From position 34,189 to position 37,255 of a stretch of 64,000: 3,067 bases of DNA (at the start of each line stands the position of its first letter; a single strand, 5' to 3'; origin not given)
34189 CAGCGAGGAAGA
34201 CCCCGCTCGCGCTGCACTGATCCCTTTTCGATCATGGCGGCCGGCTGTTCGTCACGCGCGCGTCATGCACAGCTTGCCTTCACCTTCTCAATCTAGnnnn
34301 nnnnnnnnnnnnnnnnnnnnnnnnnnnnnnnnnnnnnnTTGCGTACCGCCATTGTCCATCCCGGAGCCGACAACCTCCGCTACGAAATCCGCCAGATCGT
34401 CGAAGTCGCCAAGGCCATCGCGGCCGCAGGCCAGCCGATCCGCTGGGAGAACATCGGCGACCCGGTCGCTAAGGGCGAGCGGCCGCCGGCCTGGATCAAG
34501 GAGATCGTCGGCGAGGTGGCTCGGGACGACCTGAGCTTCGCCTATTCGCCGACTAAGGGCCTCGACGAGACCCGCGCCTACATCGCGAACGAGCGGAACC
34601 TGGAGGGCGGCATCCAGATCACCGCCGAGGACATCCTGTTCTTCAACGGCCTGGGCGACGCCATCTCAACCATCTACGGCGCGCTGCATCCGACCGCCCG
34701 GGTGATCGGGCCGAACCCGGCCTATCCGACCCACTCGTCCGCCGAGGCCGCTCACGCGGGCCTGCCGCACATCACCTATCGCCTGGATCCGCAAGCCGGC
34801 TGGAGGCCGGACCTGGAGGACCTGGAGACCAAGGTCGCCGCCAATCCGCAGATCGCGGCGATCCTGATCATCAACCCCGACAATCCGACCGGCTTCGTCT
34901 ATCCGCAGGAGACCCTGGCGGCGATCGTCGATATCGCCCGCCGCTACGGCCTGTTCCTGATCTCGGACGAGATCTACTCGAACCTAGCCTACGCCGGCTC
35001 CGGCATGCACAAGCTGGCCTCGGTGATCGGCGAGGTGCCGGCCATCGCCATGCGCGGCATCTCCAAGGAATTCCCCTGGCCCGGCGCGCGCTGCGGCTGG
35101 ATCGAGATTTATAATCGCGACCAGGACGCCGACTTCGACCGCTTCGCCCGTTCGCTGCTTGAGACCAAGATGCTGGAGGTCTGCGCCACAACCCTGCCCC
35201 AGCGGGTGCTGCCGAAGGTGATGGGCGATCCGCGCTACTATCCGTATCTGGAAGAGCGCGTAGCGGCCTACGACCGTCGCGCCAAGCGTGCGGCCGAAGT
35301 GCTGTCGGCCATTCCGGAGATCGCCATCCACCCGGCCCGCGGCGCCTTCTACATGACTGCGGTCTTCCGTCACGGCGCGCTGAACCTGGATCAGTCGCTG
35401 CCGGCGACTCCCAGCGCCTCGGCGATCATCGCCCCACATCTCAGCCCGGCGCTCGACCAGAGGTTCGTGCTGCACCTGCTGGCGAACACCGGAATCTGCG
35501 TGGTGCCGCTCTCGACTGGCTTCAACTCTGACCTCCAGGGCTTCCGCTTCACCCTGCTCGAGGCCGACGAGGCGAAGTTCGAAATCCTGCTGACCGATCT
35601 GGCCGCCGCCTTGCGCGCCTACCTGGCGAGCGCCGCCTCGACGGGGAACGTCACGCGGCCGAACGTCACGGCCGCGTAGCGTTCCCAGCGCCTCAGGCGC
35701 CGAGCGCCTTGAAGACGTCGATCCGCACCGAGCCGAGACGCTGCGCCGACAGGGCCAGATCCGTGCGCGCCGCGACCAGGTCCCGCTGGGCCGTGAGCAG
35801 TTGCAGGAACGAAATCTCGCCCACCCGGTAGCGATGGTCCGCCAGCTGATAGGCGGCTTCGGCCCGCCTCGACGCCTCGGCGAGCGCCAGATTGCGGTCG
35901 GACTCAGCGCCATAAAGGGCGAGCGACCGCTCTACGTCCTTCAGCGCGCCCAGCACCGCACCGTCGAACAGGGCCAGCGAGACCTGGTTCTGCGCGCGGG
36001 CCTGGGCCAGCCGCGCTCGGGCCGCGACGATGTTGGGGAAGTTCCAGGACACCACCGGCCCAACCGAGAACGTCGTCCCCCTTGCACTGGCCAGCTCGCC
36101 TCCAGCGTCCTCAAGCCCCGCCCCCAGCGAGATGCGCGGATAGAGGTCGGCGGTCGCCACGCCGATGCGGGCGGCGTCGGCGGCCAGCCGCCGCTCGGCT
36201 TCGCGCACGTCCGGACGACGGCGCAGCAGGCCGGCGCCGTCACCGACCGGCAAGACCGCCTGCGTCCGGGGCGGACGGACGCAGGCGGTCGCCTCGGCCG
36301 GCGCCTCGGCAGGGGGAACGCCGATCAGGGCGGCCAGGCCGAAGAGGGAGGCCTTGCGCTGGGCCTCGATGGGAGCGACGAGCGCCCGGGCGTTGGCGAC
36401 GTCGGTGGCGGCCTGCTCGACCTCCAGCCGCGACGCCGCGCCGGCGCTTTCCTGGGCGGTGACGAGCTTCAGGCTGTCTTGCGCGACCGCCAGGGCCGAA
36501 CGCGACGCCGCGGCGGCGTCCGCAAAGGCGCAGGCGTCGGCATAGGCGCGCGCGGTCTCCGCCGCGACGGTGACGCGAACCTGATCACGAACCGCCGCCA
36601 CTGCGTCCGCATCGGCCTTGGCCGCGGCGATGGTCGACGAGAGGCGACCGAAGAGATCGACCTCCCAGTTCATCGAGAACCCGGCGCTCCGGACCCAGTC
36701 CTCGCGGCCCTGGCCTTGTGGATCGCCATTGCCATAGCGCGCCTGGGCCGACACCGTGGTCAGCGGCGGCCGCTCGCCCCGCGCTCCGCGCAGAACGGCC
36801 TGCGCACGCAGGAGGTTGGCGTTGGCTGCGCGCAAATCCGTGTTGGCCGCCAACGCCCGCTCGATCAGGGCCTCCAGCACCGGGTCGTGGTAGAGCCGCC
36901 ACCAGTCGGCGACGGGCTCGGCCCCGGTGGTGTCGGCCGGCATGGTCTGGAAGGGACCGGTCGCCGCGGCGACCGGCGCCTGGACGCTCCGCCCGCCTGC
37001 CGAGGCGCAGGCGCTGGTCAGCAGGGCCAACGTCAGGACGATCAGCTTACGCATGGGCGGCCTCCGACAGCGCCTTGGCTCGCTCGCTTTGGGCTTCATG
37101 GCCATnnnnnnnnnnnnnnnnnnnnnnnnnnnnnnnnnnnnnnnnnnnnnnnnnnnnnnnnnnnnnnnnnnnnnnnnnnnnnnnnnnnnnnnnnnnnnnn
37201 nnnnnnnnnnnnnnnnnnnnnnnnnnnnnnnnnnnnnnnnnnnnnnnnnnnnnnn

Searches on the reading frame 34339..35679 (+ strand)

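Call 11: search_protein_families(library=pfam, proteins=[window:34339-35679:+], max_evalue=0.00001)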
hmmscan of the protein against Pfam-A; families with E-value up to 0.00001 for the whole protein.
window:34339-35679:+ (446 aa): 1 family
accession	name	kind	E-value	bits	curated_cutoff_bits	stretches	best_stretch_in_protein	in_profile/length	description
PF00155.27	Aminotran_1_2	-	2.2e-38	132.8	19.7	1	48-391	18-333/361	Aminotransferase class I and II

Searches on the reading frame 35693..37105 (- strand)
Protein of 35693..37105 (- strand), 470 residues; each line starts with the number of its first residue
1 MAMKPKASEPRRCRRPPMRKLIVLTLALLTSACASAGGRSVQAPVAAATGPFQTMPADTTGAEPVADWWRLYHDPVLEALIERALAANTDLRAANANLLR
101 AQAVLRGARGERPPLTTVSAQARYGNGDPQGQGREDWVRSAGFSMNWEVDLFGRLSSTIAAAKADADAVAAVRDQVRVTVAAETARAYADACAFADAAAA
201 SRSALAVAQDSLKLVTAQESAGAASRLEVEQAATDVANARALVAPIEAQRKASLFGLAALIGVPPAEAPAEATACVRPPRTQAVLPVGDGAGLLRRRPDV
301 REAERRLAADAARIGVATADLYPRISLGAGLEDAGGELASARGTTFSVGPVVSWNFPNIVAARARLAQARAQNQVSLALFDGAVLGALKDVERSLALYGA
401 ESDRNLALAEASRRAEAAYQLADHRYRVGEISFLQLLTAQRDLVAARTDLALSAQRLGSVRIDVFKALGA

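Call 80: search_protein_families(library=pfam, proteins=[window:35693-37105:-], max_evalue=0.00001)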
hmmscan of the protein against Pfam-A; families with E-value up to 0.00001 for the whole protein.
window:35693-37105:- (470 aa): 1 family
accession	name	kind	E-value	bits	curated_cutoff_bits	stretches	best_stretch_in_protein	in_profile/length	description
PF02321.23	OEP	-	1.6e-38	132.8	22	2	77-262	1-187/187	Outer membrane efflux protein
